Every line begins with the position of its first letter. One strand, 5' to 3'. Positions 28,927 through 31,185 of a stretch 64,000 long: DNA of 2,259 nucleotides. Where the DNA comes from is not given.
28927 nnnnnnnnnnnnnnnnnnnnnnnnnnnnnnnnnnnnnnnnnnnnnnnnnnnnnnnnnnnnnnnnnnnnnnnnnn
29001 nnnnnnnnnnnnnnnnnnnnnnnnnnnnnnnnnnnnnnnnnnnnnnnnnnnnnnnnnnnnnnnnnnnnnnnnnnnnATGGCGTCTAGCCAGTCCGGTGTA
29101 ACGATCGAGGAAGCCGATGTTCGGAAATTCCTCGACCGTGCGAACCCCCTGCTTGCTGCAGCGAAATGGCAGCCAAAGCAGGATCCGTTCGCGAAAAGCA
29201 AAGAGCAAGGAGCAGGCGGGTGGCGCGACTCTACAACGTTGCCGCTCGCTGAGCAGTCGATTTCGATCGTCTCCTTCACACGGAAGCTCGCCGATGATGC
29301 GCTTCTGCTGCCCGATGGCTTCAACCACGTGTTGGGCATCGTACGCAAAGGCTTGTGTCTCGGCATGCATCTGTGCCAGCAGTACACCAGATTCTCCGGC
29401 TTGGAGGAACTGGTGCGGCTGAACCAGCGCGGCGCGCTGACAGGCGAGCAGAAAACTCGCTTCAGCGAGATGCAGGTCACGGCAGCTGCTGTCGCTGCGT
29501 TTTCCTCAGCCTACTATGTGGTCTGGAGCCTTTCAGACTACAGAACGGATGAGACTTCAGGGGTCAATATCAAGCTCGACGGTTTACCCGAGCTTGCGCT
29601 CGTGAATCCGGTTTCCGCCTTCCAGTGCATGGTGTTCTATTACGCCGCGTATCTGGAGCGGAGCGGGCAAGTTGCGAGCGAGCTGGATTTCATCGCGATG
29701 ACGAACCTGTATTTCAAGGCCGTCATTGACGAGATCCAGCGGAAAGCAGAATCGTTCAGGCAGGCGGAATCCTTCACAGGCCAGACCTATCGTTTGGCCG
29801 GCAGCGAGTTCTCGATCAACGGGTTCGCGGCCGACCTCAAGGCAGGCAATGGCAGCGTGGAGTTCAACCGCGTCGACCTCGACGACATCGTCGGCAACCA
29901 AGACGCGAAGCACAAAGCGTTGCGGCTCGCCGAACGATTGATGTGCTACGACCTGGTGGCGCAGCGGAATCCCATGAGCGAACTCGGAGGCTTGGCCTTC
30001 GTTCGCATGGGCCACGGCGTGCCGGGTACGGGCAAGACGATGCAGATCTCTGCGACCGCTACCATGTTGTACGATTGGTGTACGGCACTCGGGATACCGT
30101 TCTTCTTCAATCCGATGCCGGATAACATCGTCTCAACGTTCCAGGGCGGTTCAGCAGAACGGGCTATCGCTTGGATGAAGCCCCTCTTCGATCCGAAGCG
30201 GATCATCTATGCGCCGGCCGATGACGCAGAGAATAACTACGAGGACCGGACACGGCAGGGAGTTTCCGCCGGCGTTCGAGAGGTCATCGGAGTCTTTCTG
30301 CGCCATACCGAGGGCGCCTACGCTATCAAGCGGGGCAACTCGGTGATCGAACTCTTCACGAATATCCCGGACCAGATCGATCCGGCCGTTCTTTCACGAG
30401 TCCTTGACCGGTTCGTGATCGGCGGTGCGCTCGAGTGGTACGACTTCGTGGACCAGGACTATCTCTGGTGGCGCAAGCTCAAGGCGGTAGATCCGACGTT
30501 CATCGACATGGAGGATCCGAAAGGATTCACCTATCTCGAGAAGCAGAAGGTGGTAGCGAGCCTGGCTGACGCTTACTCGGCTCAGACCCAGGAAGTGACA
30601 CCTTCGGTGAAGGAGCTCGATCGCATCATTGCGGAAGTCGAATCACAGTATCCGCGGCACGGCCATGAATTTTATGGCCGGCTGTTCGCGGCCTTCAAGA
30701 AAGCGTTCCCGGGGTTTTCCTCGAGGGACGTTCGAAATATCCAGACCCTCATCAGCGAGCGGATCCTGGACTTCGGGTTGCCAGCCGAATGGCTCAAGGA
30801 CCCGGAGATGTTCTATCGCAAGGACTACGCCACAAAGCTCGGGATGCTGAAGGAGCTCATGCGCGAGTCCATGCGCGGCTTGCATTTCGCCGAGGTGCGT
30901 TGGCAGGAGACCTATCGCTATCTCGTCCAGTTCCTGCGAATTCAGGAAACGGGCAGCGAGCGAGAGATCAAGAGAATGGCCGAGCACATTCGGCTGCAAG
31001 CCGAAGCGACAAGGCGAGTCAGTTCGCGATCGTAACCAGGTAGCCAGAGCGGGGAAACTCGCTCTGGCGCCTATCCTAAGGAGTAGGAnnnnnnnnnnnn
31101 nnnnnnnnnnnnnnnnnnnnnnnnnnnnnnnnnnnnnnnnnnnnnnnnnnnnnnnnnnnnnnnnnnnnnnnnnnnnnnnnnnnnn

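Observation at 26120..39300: About 13-kb GC-rich island of 14 co-directional genes centred on a classical AAA ATPase with a novel N-domain: candidate undescribed system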

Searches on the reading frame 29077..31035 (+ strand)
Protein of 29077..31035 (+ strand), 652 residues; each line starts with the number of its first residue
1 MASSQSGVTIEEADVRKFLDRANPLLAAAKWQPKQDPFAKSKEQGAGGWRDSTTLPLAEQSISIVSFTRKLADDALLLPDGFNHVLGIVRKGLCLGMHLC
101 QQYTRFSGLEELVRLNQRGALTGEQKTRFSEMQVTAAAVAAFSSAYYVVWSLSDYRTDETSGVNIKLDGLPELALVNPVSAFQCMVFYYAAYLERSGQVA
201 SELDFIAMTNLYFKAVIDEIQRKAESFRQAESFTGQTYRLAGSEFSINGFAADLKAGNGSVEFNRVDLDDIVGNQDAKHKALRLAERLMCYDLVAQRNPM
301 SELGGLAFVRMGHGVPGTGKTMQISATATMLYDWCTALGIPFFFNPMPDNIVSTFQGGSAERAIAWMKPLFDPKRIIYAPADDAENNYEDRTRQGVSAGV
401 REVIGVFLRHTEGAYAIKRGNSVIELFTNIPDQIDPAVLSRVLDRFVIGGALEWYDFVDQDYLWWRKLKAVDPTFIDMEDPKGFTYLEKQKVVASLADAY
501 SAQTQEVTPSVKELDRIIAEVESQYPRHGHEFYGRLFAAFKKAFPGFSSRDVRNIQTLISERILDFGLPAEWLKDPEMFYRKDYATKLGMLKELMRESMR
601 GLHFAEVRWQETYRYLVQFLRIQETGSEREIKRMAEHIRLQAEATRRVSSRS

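Call 4: search_protein_families(library=pfam, proteins=[window:29077-31035:+], max_evalue=0.01)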
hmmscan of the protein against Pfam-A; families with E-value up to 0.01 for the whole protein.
window:29077-31035:+ (652 aa): 1 family
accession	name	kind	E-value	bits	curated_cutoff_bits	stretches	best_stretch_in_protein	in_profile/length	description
PF00004.35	AAA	-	3.9e-06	27.8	21.2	1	313-446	4-127/131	ATPase family associated with various cellular activities (AAA)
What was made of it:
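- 29077..31035 (+): AAA ATPase, 652 aa. N-terminal region of about 300 aa with no match, one classical AAA module (residues about 305-450) and an expanded lid/C-terminal region. Motifs: Walker A K320, pore loop TFQGG (F355), Walker B D382-D383-x-E385, sensor-1 N429, SRH R441 and R445, lid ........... Pfam PF00004 at 27.8 bits against a cut-off of 21.2 (call 4).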

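Call 5: search_protein_families(library=padloc, proteins=[window:29077-31035:+], max_evalue=0.01)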
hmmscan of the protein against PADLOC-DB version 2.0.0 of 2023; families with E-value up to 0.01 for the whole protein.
window:29077-31035:+ (652 aa): 0 families

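Call 6: search_protein_families(library=ncbifam, proteins=[window:29077-31035:+], max_evalue=0.01)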
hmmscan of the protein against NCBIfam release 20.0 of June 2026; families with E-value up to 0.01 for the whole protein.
window:29077-31035:+ (652 aa): 0 families

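Call 10: search_solved_structures(query=window:29077-31035:+, max_evalue=0.01, show_alignments=1)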
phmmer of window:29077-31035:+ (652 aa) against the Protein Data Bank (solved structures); distinct sequences matched with E-value up to 0.01: 0.

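Call 11: find_homologous_proteins(query=window:29077-31035:+)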
Query window:29077-31035:+ (652 aa): 1734 proteins with E <= 0.001 among 8000 candidates; the best 120 are listed.
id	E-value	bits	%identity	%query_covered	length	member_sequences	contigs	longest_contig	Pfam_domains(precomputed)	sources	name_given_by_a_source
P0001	0.0e+0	1483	100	100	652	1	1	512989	PF00004.36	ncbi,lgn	-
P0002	0.0e+0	1039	72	93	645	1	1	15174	PF00004.36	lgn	-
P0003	4.5e-226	770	52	99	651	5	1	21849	PF00004.36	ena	-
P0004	4.7e-226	770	53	99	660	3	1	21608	PF00004.36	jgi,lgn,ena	-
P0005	9.3e-225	766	52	99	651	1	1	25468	PF00004.36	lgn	-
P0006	2.4e-224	765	52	100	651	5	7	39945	PF00004.36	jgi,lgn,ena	-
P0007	5.7e-224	763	52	99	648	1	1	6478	PF00004.36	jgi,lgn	-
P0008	3.1e-222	758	52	99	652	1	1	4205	PF00004.36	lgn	-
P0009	1.1e-221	756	52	98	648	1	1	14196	PF00004.36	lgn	-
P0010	2.3e-221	755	52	98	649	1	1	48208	PF00004.36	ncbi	-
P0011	8.2e-221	753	52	99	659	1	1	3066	PF00004.36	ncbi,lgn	-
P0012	1.0e-220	753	52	100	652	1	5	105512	PF00004.36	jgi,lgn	jgi:hypothetical protein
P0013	3.0e-220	751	52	100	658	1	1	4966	PF00004.36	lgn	-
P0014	4.3e-219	747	50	99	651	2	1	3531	-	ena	-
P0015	4.6e-219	747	51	99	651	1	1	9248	PF00004.36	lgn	-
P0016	3.3e-217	741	52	99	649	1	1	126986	PF00004.36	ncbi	-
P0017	5.8e-217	740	52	100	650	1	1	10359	PF00004.36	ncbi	-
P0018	8.8e-217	740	52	99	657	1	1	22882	PF00004.36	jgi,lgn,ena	-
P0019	6.3e-216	737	52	100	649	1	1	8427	PF00004.36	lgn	-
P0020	1.0e-215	736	50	99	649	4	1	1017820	PF00004.36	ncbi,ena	-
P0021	1.3e-215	736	50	99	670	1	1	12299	PF00004.36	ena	-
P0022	9.0e-215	733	50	100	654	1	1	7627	PF00004.36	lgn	-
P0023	1.6e-214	732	50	99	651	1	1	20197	PF00004.36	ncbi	-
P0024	5.7e-214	730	50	100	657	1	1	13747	PF00004.36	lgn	-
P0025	3.3e-213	728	50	100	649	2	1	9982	PF00004.36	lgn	-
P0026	9.7e-213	726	51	100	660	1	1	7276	PF00004.36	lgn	-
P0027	1.5e-212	726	51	99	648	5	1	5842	PF00004.36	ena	-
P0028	2.1e-212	725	51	99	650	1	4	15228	PF00004.36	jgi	jgi:hypothetical protein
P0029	2.2e-212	725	51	100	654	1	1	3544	PF00004.36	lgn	-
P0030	5.0e-212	724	51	100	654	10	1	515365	PF00004.36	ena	-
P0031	5.5e-212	724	51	100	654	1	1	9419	PF00004.36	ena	-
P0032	8.6e-212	723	50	100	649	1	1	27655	PF00004.36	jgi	jgi:hypothetical protein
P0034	1.0e-211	723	51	100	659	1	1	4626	PF00004.36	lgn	-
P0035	1.2e-211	723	52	100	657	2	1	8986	PF00004.36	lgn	-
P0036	1.6e-211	722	50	100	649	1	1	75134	PF00004.36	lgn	-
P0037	2.9e-211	721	50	99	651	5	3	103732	PF00004.36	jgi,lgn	jgi:hypothetical protein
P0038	3.2e-211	721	49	100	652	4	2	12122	PF00004.36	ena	-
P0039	6.0e-211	720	50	99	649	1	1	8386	PF00004.36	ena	-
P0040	8.1e-211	720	51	99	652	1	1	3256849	PF00004.36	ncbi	ncbi:MAG: AAA family ATPase [Bdellovibrionota bacterium]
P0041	9.6e-211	720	50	99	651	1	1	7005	PF00004.36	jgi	jgi:ATPase family associated with various cellular activities (AAA)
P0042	1.4e-210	719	49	99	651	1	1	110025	PF00004.36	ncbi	-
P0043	3.9e-210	718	51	98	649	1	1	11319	PF00004.36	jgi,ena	-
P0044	6.9e-210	717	49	99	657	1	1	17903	PF00004.36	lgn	-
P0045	1.6e-209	716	50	99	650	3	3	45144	PF00004.36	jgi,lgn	jgi:hypothetical protein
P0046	2.6e-209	715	48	100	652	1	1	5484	PF00004.36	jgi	jgi:hypothetical protein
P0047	2.7e-209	715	49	100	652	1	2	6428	PF00004.36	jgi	jgi:ATPase family associated with various cellular activities (AAA)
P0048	6.3e-209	714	48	100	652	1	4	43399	PF00004.36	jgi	jgi:hypothetical protein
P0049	1.6e-208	712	49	100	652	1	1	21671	PF00004.36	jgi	jgi:hypothetical protein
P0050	1.8e-208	712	48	100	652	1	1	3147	PF00004.36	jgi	jgi:hypothetical protein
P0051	2.5e-208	712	48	100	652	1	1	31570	PF00004.36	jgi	jgi:hypothetical protein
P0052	8.2e-208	710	49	98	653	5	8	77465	PF00004.36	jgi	jgi:hypothetical protein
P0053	1.2e-207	709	50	99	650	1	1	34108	PF00004.36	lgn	-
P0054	1.3e-207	709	53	88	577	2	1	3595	PF00004.36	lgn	-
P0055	1.4e-207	709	51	99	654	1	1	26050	PF00004.36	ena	-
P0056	3.3e-207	708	50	99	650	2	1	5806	PF00004.36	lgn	-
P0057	3.3e-207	708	50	100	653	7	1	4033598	PF00004.36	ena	-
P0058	4.2e-207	708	51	99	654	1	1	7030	PF00004.36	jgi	jgi:hypothetical protein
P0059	7.9e-207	707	50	99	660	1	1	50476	PF00004.36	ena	-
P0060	8.7e-207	707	48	99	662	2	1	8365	PF00004.36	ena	-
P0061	2.4e-206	705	49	99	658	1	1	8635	PF00004.36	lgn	-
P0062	2.5e-206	705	48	99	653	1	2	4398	PF00004.36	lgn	-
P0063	1.7e-205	702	50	100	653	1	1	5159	PF00004.36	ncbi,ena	-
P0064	8.0e-205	700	50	99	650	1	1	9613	PF00004.36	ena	-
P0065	9.1e-205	700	50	100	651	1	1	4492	PF00004.36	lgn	-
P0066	1.3e-204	699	49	99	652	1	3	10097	PF00004.36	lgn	-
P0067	1.8e-204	699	50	100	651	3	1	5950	PF00004.36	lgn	-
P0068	2.5e-204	698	50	100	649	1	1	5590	PF00004.36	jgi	jgi:hypothetical protein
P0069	4.4e-204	698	50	100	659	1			PF00004.36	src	-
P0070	1.2e-203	696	48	98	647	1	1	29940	PF00004.36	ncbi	ncbi:MAG: AAA family ATPase [Trueperaceae bacterium]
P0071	6.4e-202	690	50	100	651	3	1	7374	PF00004.36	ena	-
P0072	7.4e-202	690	48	100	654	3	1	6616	PF00004.36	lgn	-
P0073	7.9e-202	690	53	89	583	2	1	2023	PF00004.36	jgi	jgi:hypothetical protein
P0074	2.1e-201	689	48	100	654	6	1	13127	PF00004.36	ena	-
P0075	7.3e-201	687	47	100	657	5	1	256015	PF00004.36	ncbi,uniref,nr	ncbi:AAA family ATPase [Pelagicoccus sp. SDUM812005]|uniref:AAA family ATPase n=1 Tax=Pelagicoccus s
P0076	1.2e-200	686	49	99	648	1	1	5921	PF00004.36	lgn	-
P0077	1.1e-199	683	48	100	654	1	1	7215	PF00004.36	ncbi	-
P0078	1.7e-199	682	49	99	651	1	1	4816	PF00004.36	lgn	-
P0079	2.5e-199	682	48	99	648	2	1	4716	PF00004.36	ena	-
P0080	9.4e-199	680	49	99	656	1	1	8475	PF00004.36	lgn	-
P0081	1.5e-198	679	48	98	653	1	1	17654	PF00004.36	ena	-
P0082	3.3e-198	678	47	99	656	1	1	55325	PF00004.36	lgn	-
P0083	3.8e-198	678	46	99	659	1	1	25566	PF00004.36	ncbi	-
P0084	6.6e-198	677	54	85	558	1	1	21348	PF00004.36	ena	-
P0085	1.9e-197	676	48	100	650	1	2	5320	PF00004.36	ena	-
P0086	2.3e-197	675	54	85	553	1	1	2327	PF00004.36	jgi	jgi:hypothetical protein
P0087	2.5e-197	675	48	99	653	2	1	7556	PF00004.36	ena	-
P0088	4.3e-197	675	49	99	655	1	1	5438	PF00004.36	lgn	-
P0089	2.2e-196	672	48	99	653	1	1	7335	PF00004.36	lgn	-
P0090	5.8e-196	671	49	99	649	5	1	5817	PF00004.36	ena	-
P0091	9.7e-196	670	48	100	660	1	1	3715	PF00004.36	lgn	-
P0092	4.6e-195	668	48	99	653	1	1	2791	PF00004.36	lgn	-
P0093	6.5e-194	664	47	99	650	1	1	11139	PF00004.36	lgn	-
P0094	1.5e-193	663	46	99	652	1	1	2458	PF00004.36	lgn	-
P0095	3.8e-193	661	47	99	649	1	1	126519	PF00004.36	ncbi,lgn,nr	ncbi:MAG: AAA family ATPase [Candidatus Buchananbacteria bacterium]|nr:AAA family ATPase [Candidatus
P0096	4.3e-193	661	47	96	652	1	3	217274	PF00004.36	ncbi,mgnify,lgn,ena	ncbi:MAG: AAA family ATPase [Patescibacteria group bacterium]|mgnify:CR=1 FL=1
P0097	9.1e-193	660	46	100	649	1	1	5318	PF00004.36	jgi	-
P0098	2.0e-191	656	47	100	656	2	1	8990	PF00004.36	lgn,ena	-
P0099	4.5e-191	655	51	87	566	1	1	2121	PF00004.36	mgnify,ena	mgnify:FL=1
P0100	6.5e-191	654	48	99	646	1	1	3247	PF00004.36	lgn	-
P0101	1.9e-190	653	46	98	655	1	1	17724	PF00004.36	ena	-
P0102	2.6e-189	649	46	98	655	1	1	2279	PF00004.36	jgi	-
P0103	6.9e-189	647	47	99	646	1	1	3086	PF00004.36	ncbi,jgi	jgi:hypothetical protein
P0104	1.7e-188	646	46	99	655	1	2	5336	PF00004.36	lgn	-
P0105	2.3e-188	646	46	99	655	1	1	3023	PF00004.36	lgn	-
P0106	3.0e-188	645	45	98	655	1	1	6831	PF00004.36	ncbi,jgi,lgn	ncbi:MAG: hypothetical protein ACI959_000997 [Limisphaerales bacterium]|jgi:hypothetical protein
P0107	4.5e-188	645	47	100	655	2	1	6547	PF00004.36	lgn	-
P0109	3.0e-187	642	51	85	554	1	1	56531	PF00004.36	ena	-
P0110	6.5e-187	641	45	98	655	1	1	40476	PF00004.36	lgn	-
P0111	1.4e-186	640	46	99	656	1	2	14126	PF00004.36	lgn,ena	-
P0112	5.4e-186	638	47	99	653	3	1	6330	PF00004.36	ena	-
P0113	7.6e-186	637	47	99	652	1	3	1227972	PF00004.36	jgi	jgi:hypothetical protein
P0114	1.6e-185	636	46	100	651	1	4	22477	PF00004.36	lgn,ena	-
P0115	1.3e-184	633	45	99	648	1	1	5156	PF00004.36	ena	-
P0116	4.1e-184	632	45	100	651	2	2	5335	PF00004.36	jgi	jgi:hypothetical protein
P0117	1.0e-183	630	46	99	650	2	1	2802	PF00004.36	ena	-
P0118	2.2e-183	629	46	96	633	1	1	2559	PF00004.36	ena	-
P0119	2.9e-183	629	44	98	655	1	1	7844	PF00004.36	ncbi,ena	-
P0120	3.0e-183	629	46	100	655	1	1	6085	PF00004.36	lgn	-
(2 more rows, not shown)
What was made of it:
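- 29077..31035 (+): 1734 homologues at E of 1e-3 or better, 44-53% identical over the full length across phyla (call 11).
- On Classical AAA ATPase clade (Pfam PF00004): The precomputed PF00004 hit is also listed for nearly all of the 120 homologues shown (call 11).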

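Call 13: find_encoding_contigs(protein=P0040, flank=10000, max_places=1)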
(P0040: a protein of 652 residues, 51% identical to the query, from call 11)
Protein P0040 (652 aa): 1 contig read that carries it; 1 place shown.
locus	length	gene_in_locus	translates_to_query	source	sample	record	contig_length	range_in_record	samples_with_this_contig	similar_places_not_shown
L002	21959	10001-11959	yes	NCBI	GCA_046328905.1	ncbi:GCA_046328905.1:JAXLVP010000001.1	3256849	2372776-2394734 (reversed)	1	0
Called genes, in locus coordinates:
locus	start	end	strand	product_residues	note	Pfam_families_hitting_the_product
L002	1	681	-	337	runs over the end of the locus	PF03741:TerC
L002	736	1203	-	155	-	PF05099:TerB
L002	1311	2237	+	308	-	PF00126:HTH_1, PF03466:LysR_substrate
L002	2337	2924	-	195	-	PF05962:HutD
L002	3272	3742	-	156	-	PF02985:HEAT (faint), PF13646:HEAT_2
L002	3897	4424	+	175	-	PF01058:Oxidored_q6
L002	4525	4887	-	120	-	-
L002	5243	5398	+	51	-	-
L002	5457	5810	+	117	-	-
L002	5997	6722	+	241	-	PF13398:Peptidase_M50B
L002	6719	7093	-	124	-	-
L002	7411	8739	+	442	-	-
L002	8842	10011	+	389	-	-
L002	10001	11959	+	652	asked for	PF00004:AAA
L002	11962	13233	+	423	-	PF20343:DUF6638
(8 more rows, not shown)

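Call 14: find_encoding_contigs(protein=P0095, flank=10000, max_places=1)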
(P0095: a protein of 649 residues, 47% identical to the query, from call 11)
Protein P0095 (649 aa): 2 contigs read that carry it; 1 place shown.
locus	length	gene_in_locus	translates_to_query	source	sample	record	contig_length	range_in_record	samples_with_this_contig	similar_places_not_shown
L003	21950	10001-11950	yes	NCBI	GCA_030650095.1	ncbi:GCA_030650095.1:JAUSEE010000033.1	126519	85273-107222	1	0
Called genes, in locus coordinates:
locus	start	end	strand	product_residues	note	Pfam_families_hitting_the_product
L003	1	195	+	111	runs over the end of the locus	-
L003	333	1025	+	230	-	PF01628:HrcA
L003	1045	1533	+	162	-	PF01025:GrpE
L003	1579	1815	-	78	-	PF00550:PP-binding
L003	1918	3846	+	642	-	PF00012:HSP70, PF06723:MreB_Mbl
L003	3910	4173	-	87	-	-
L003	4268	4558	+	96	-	PF11950:DUF3467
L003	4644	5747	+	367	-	PF00226:DnaJ, PF01556:DnaJ_C, PF00684:DnaJ_CXXCXGXG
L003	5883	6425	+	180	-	PF08123:DOT1 (faint)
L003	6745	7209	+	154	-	PF02590:SPOUT_MTase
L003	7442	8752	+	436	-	-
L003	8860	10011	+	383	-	-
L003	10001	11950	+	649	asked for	PF00004:AAA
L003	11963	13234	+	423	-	PF20343:DUF6638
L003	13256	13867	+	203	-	-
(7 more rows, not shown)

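Call 15: find_encoding_contigs(protein=P0075, flank=10000, max_places=1)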
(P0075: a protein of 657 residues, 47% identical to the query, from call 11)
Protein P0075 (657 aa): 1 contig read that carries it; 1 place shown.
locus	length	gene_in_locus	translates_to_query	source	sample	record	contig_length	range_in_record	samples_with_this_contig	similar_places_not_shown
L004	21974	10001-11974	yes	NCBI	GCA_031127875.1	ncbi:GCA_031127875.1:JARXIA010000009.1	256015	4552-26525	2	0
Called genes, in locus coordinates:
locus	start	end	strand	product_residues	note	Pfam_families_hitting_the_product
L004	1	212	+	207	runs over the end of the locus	PF04542:Sigma70_r2, PF08281:Sigma70_r4_2, PF04545:Sigma70_r4 (weak)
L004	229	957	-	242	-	PF03544:TonB_C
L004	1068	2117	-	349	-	PF01408:GFO_IDH_MocA, PF22725:GFO_IDH_MocA_C3, PF02894:GFO_IDH_MocA_C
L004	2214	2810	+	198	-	PF00005:ABC_tran, PF13304:AAA_21 (faint)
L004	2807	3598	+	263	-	PF03649:UPF0014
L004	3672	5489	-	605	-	PF00916:Sulfate_transp, PF01740:STAS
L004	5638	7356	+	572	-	PF02401:LYTB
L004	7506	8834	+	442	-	-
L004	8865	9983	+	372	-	-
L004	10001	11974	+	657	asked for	PF00004:AAA (weak)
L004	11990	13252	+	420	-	PF20343:DUF6638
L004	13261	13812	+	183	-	-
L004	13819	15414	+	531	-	-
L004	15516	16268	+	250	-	PF12811:BaxI_1, PF01027:Bax1-I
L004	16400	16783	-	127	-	PF05258:DciA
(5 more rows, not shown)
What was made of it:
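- Neighbourhoods in Bdellovibrionota, Buchananbacteria and Pelagicoccus share nothing else (calls 13-15).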

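Call 23: list_cluster_members(proteins=[P0001, P0002])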
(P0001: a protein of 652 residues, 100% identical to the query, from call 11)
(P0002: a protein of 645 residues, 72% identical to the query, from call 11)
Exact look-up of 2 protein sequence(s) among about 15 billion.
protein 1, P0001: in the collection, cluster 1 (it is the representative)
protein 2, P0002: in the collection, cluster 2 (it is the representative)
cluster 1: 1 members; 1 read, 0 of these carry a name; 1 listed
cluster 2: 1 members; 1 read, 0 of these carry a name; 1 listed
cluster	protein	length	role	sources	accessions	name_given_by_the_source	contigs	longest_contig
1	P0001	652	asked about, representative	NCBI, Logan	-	-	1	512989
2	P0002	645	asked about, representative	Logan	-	-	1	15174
